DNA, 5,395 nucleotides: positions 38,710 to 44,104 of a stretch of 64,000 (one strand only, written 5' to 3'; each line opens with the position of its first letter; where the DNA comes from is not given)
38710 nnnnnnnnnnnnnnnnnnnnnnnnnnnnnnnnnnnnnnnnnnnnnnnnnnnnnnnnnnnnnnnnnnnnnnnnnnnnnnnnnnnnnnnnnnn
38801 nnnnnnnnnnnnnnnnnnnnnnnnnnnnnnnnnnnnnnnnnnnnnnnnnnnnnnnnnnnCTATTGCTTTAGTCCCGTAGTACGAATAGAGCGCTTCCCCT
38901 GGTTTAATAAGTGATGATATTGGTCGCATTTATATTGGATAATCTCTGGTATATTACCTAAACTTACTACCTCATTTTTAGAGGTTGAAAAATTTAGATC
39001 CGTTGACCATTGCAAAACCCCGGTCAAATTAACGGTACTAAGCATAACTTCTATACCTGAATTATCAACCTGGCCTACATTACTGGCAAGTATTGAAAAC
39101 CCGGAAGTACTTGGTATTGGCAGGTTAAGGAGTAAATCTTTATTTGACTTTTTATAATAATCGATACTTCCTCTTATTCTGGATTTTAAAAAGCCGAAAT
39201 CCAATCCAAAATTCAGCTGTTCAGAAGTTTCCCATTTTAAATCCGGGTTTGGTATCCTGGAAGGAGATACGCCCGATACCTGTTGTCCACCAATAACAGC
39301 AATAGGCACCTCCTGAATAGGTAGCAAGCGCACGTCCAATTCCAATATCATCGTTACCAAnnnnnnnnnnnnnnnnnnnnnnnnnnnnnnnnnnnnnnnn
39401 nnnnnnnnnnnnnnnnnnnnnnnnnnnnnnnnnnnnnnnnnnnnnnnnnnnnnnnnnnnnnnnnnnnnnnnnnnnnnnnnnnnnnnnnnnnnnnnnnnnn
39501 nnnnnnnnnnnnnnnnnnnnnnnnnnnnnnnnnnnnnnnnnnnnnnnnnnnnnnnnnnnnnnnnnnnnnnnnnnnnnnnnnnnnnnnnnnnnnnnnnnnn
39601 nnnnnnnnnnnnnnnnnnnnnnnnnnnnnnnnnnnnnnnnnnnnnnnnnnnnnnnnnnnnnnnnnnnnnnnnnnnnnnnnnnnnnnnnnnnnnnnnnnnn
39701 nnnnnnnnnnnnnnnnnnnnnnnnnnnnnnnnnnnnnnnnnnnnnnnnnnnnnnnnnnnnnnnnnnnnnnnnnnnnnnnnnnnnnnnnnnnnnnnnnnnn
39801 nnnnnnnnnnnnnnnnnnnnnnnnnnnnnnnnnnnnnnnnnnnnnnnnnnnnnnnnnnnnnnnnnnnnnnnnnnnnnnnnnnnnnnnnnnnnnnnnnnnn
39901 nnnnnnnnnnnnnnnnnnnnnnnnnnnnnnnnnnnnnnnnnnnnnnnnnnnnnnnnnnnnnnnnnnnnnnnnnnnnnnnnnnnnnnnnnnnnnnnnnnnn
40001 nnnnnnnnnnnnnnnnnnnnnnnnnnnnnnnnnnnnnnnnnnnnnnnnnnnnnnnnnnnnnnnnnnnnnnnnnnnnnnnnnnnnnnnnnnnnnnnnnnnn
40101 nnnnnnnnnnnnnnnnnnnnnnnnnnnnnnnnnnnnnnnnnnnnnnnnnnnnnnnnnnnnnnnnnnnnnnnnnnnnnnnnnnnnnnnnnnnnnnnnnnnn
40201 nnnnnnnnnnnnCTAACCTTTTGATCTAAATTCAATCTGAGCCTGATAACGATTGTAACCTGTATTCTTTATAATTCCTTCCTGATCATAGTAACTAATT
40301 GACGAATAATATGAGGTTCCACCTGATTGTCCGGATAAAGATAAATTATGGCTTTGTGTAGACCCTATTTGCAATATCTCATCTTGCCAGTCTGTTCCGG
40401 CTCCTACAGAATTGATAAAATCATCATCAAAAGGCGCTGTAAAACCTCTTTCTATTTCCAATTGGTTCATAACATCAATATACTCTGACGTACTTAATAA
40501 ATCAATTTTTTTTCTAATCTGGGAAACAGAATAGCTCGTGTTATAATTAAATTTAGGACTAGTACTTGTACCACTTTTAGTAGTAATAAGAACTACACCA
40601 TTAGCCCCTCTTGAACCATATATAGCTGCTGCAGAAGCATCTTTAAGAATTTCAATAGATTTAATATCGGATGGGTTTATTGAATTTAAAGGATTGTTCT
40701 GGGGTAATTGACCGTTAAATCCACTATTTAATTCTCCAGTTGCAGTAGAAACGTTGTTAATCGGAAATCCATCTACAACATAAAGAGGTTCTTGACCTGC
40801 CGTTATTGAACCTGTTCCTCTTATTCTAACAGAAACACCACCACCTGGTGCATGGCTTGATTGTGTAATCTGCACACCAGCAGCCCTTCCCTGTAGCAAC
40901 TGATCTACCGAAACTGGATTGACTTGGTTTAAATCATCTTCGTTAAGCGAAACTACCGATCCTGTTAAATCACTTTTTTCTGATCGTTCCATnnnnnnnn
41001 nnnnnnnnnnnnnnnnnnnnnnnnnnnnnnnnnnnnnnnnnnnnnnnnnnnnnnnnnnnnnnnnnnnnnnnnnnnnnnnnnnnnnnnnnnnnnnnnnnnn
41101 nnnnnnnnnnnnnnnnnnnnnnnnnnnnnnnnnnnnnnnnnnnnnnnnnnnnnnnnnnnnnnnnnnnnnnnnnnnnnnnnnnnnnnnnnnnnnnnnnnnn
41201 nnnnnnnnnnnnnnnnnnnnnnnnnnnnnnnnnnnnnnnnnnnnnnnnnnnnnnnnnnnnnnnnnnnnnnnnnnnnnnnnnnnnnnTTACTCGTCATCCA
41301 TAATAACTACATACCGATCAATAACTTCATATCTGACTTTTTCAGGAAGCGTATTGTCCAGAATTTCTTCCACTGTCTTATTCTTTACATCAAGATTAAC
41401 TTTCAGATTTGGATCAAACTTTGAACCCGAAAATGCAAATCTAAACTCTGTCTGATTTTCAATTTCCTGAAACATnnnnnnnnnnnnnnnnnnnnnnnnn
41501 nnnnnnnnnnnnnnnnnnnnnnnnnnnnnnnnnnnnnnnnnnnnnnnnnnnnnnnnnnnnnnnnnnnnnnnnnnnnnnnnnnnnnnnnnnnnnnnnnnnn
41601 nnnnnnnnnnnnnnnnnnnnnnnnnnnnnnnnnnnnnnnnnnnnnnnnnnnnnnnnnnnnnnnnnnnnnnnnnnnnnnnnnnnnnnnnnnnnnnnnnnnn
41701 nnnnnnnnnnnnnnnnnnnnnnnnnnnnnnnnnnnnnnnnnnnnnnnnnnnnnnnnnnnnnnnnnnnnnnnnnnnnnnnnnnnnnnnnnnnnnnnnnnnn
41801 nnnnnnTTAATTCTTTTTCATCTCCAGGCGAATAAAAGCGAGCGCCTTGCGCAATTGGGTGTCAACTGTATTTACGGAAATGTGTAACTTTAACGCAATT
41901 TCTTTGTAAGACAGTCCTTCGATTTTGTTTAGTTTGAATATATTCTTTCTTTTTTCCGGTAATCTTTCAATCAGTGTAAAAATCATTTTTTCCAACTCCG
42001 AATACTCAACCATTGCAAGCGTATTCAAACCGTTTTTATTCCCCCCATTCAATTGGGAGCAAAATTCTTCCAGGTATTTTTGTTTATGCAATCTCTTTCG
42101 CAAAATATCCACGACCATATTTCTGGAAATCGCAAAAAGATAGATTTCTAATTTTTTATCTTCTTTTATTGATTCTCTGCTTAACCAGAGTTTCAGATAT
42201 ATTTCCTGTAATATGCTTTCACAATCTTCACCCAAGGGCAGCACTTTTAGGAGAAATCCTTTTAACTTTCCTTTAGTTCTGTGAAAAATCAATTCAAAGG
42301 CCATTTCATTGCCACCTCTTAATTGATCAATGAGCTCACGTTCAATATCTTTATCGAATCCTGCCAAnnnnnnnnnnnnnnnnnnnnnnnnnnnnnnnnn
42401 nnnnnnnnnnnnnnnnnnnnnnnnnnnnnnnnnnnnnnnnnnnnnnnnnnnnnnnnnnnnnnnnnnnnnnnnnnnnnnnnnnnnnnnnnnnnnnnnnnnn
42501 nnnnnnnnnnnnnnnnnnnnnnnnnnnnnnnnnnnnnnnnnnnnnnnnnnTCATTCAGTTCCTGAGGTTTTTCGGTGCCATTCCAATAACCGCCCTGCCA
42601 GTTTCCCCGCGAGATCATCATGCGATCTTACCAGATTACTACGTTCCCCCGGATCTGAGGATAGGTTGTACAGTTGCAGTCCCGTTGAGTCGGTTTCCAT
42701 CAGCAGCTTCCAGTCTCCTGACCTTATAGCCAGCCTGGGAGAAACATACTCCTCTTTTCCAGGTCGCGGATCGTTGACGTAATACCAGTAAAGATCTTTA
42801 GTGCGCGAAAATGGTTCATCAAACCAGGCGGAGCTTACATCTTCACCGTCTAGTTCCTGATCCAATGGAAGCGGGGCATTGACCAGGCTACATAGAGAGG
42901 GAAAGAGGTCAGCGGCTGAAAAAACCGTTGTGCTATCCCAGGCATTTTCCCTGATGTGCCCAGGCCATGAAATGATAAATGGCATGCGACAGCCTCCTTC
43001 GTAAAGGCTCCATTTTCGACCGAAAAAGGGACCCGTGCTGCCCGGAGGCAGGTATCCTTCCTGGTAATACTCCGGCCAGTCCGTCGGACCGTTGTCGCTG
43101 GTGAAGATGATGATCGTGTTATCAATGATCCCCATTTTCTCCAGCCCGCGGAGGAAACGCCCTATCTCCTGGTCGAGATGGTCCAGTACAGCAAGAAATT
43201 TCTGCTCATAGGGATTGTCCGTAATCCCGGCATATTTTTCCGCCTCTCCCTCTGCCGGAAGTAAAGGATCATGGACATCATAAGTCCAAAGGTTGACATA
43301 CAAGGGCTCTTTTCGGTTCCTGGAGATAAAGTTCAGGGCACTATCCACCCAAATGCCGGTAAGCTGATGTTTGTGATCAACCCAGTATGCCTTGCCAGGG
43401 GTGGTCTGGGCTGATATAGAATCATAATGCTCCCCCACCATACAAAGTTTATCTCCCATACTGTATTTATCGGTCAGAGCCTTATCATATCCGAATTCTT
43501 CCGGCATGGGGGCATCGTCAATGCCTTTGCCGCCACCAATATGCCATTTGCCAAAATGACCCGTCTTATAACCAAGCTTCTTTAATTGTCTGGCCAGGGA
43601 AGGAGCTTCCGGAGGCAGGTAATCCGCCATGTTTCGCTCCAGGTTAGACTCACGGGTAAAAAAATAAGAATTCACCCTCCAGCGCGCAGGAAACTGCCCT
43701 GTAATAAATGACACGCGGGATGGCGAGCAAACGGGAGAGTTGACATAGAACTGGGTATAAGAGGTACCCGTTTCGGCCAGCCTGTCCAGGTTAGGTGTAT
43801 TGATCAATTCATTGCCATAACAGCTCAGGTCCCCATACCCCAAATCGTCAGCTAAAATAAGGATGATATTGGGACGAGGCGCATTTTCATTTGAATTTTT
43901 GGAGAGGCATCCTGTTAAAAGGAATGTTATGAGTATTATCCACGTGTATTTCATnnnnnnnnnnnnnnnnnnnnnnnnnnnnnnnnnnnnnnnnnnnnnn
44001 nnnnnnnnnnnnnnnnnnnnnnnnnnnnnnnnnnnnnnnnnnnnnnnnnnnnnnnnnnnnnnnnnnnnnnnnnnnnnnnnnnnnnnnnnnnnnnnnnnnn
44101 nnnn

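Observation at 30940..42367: Duplicated sigma/anti-sigma/susC-5' module with reciprocal losses: sigma survives at one copy, FecR at the other, 9 kb apart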

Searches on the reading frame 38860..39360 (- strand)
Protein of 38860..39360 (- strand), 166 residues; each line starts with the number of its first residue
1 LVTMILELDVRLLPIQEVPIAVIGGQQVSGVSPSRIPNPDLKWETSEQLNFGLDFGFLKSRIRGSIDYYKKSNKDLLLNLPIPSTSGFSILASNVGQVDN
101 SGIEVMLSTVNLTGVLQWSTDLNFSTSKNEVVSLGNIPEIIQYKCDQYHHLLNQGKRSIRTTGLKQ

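Call 8: search_protein_families(library=pfam, proteins=[window:38860-39360:-], max_evalue=0.001)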
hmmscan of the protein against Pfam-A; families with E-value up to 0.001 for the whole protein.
window:38860-39360:- (166 aa): 1 family
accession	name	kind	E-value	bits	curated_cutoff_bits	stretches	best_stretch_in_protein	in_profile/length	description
PF00593.30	TonB_dep_Rec_b-barrel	-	9.1e-14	52.6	27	1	34-125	260-343/436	TonB dependent receptor-like, beta-barrel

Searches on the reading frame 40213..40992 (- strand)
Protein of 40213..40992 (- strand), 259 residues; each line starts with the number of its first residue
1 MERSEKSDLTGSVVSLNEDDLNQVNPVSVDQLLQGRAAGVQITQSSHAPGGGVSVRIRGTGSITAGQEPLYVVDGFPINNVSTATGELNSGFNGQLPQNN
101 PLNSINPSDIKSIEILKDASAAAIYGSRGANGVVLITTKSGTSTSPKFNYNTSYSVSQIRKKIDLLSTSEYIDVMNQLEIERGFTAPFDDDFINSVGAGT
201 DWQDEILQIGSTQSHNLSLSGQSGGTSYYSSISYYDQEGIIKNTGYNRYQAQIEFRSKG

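Call 8: search_protein_families(library=pfam, proteins=[window:40213-40992:-], max_evalue=0.001)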
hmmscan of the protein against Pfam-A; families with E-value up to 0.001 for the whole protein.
window:40213-40992:- (259 aa): 1 family
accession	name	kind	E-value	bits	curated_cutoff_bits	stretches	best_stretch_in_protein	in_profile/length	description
PF07715.20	Plug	-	8.3e-22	78.2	23.9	1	6-133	2-107/107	TonB-dependent Receptor Plug Domain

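Call 42: find_related_loci(query=window:40213-40992:-, collection=genome_contigs, flank=10000)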
Query window:40213-40992:- (259 aa) in genome_contigs; peptide patterns used: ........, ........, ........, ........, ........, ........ (x = any residue, [..] = any of these).
213 stretches matched a pattern; 155 encode a relative of the query (tblastn E <= 1e-3); the best 80 are kept; 80 distinct loci.
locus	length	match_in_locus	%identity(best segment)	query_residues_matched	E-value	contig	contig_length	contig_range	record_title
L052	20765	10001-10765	83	5-258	1e-141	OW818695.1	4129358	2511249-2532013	metagenome genome assembly, chromosome: 1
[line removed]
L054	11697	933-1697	82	5-258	7e-138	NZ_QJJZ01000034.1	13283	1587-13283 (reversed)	Arenibacter sp. ARW7G5Y1 Ga0206399_134, whole genome shotgun sequence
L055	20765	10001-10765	82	5-258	3e-136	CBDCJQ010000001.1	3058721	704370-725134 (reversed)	MAG: Hanamia sp. isolate 19b5cbc5-e307-4f3f-b46c-c055c969ba8b genome assembly, contig: contig_1, whole genome shotgun se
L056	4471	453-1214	58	5-258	3e-89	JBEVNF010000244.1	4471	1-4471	MAG: Flavitalea sp. isolate T4R4BO_autometa_bin_0011 T4R4BO_autometa_bin_0011_k133_10107830, whole genome shotgun sequen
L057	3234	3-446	77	112-258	2e-71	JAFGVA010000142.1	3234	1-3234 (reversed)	MAG: Bacteroidales bacterium isolate ZodW_Metabat.117 k87_10768216, whole genome shotgun sequence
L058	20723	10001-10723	51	5-253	2e-64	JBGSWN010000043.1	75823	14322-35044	MAG: Saprospiraceae bacterium isolate JTS-AC482 k141_3125301, whole genome shotgun sequence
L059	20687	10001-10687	47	5-249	8e-64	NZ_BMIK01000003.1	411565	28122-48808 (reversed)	Parapedobacter defluvii strain CGMCC 1.15342 sequence03, whole genome shotgun sequence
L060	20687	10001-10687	45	5-249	1e-62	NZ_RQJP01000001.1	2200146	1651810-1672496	Larkinella knui strain KCTC42998 NODE_1_length_2200146_cov_43.555617, whole genome shotgun sequence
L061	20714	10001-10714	46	4-253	7e-61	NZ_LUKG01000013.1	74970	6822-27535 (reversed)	MAG: Flavihumibacter sp. CACIAM 22H1 scaffold00064, whole genome shotgun sequence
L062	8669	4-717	46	4-253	1e-60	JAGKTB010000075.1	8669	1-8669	MAG: Flavihumibacter sp. isolate bin-8 contig-2271-p1, whole genome shotgun sequence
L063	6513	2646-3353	47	5-258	1e-60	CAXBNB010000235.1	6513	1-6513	MAG TPA_asm: uncultured Reichenbachiellaceae bacterium isolate ERR2762135_concoct_116 genome assembly, contig: ERZ342183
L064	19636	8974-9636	47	5-249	5e-60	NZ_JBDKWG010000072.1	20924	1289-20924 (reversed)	Reichenbachiella sp. MALMAid0571 k141_23, whole genome shotgun sequence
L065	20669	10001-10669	45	5-249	4e-60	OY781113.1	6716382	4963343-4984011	MAG: uncultured Draconibacterium sp. isolate abe71d63-47d4-46f6-900f-15657cc07270 genome assembly, chromosome: 1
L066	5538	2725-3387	49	5-249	2e-60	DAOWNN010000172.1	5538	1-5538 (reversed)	MAG TPA_asm: Bacteroidota bacterium isolate CSMAG_3029 CSMAG_3029_k141_408276_length_5538_cov_552.0000, whole genome sho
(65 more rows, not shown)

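Call 58: find_homologous_proteins(query=window:40213-40992:-, max_evalue=1e-60)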
Query window:40213-40992:- (259 aa): 17 proteins with E <= 1e-60 among 8000 candidates.
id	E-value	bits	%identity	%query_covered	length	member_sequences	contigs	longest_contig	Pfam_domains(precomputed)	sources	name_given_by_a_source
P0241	6.2e-162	555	100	100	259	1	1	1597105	PF07715.21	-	-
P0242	1.1e-79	285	56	98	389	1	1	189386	PF13715.13,PF07715.21,PF13620.13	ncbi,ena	-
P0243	1.3e-76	275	57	93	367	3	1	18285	PF13715.13,PF07715.21,PF13620.13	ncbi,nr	ncbi:MAG: SusC/RagA family TonB-linked outer membrane protein [Tannerellaceae bacterium]|nr:SusC/Rag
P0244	2.0e-73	265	52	98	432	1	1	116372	PF13715.13,PF07715.21,PF13620.13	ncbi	ncbi:MAG: SusC/RagA family TonB-linked outer membrane protein [Bacteroidales bacterium]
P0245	4.5e-70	254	53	97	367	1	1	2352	PF13715.13,PF07715.21,PF13620.13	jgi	jgi:TonB-linked SusC/RagA family outer membrane protein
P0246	5.3e-70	254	57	88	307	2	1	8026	PF13715.13,PF07715.21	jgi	-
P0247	7.0e-70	253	52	97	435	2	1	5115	PF13715.13,PF07715.21,PF13620.13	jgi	-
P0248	6.4e-69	250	52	97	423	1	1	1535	PF13715.13,PF07715.21,PF13620.13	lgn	-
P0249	3.8e-68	248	57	87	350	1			PF13715.13,PF07715.21,PF13620.13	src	-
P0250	1.5e-67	246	49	97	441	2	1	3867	PF13715.13,PF07715.21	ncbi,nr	ncbi:MAG TPA: SusC/RagA family TonB-linked outer membrane protein, partial [Chitinophagaceae bacteri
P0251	1.5e-65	239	54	83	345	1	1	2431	PF13715.13,PF07715.21,PF13620.13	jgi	jgi:TonB-linked SusC/RagA family outer membrane protein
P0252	2.6e-63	232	50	97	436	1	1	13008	PF13715.13,PF07715.21,PF13620.13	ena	-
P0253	3.2e-63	232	47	98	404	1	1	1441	PF13715.13,PF07715.21,PF13620.13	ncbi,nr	ncbi:MAG TPA: SusC/RagA family TonB-linked outer membrane protein, partial [Anseongella sp.]|nr:SusC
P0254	5.2e-63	231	49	96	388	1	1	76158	PF07715.21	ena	-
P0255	3.3e-62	228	47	99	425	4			PF13715.13,PF07715.21,PF13620.13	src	-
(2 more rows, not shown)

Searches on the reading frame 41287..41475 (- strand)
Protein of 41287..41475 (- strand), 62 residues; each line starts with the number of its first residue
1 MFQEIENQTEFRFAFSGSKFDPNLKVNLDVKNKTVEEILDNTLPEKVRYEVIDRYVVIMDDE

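Call 8: search_protein_families(library=pfam, proteins=[window:41287-41475:-], max_evalue=0.001)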
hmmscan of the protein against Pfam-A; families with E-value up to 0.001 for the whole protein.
window:41287-41475:- (62 aa): 1 family
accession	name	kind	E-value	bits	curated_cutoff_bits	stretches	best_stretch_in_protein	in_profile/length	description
PF07660.19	STN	-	0.0002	21.5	28.4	1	12-40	2-30/52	Secretin and TonB N terminus short domain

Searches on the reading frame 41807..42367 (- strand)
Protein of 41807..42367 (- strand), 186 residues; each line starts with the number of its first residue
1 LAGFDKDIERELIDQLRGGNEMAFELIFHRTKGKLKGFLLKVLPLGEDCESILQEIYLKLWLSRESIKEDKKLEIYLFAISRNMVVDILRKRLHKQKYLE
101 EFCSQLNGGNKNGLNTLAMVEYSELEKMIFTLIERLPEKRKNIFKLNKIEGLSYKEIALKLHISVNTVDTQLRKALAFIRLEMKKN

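Call 8: search_protein_families(library=pfam, proteins=[window:41807-42367:-], max_evalue=0.001)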
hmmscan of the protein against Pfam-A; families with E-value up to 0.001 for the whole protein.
window:41807-42367:- (186 aa): 4 families
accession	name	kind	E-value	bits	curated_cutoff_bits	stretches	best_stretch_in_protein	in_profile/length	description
PF08281.18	Sigma70_r4_2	-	2.2e-16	59.7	25.7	1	129-178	4-53/54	Sigma-70, region 4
PF04542.20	Sigma70_r2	-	6.5e-08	32.7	24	1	28-92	2-68/71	Sigma-70 region 2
PF04545.22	Sigma70_r4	-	1.8e-07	31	24.1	1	133-179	2-48/50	Sigma-70, region 4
PF07638.17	Sigma70_ECF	-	9.2e-07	29.4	21.1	1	11-182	6-182/185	ECF sigma factor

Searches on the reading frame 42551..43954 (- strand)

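Call 8: search_protein_families(library=pfam, proteins=[window:42551-43954:-], max_evalue=0.001)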
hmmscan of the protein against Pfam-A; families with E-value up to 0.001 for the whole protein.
window:42551-43954:- (467 aa): 4 families
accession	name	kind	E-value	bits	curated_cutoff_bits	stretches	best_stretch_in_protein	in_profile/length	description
PF00884.28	Sulfatase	-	1.6e-47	162.7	25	1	28-359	1-300/301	Sulfatase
PF01663.27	Phosphodiest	-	7.5e-11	42.6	23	1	31-294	2-225/342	Type I phosphodiesterase / nucleotide pyrophosphatase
PF16347.10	SGSH_C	-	2.9e-10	41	29.3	1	314-456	8-148/154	N-sulphoglucosamine sulphohydrolase, C-terminal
PF02995.22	DUF229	-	0.00011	21.5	25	1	196-289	271-342/496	Protein of unknown function (DUF229)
